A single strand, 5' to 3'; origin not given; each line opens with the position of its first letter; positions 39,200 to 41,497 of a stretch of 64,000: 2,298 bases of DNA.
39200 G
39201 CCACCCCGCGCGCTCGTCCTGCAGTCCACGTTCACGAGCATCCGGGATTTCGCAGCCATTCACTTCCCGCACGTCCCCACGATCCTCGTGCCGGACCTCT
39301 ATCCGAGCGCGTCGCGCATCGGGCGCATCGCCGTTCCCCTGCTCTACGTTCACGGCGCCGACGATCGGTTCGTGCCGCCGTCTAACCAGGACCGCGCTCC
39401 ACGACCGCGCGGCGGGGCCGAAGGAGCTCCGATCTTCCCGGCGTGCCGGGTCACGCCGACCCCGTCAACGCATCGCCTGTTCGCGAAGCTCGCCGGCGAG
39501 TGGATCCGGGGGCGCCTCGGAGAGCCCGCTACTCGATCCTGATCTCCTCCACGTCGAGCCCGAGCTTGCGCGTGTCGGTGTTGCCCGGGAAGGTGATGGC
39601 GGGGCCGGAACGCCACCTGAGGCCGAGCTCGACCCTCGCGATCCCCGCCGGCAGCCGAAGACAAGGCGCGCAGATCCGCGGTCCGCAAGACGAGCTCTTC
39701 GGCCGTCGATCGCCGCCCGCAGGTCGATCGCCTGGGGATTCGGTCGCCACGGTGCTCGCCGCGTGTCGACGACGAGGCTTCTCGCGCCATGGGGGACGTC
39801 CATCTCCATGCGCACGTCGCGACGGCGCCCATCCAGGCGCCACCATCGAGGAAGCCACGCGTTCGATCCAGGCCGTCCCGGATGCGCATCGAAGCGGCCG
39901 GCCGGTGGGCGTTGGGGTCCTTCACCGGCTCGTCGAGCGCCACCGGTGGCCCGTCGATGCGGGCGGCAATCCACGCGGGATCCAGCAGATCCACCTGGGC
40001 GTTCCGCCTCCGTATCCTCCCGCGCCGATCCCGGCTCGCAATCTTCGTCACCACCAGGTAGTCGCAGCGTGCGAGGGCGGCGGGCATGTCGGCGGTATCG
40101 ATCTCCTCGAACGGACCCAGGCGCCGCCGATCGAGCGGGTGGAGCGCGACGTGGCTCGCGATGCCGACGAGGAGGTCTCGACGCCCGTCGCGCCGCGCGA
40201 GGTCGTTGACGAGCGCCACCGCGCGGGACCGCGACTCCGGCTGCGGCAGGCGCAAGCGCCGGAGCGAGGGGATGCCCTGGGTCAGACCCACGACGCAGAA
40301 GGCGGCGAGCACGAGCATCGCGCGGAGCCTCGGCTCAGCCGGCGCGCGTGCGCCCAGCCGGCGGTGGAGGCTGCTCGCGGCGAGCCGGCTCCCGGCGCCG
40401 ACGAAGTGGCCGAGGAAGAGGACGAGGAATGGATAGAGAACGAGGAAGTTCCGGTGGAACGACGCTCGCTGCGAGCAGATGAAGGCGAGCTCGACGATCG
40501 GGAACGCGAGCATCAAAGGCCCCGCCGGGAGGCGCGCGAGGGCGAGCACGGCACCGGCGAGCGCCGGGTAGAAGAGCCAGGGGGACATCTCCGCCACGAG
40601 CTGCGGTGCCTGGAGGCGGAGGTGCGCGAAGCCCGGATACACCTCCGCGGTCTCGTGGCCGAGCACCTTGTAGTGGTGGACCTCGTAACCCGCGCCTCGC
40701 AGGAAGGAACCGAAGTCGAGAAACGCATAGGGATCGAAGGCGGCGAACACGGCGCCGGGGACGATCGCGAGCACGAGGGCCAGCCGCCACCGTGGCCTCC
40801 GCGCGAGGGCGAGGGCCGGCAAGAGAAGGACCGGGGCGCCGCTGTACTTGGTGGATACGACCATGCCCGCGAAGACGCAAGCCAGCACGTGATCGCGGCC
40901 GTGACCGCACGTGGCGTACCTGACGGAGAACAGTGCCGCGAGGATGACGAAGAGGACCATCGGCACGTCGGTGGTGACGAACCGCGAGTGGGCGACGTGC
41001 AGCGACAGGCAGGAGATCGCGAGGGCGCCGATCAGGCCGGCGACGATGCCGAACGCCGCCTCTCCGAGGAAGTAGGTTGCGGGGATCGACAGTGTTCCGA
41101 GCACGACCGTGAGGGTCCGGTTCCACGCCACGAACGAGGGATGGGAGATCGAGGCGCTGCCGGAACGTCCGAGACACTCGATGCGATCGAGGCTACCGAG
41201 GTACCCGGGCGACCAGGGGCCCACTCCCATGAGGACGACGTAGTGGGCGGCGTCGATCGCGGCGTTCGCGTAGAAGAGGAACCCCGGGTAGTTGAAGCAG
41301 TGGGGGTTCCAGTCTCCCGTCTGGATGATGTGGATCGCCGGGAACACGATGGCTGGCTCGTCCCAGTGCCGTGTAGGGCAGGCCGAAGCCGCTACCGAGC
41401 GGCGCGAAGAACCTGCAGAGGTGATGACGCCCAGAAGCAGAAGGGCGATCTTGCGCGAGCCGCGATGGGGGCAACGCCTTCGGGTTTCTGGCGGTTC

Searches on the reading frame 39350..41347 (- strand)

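Call 24: search_protein_families(library=pfam, proteins=[window:39350-41347:-], max_evalue=0.0001)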
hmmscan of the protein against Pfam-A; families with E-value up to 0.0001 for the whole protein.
window:39350-41347:- (665 aa): 2 families
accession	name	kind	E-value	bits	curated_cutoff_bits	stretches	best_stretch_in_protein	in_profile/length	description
PF13231.12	PMT_2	-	7.6e-11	42.9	26.1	1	77-186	25-136/160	Dolichyl-phosphate-mannose-protein mannosyltransferase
PF02366.24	PMT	-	5.6e-07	29.8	22.7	1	75-176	84-195/245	Dolichyl-phosphate-mannose-protein mannosyltransferase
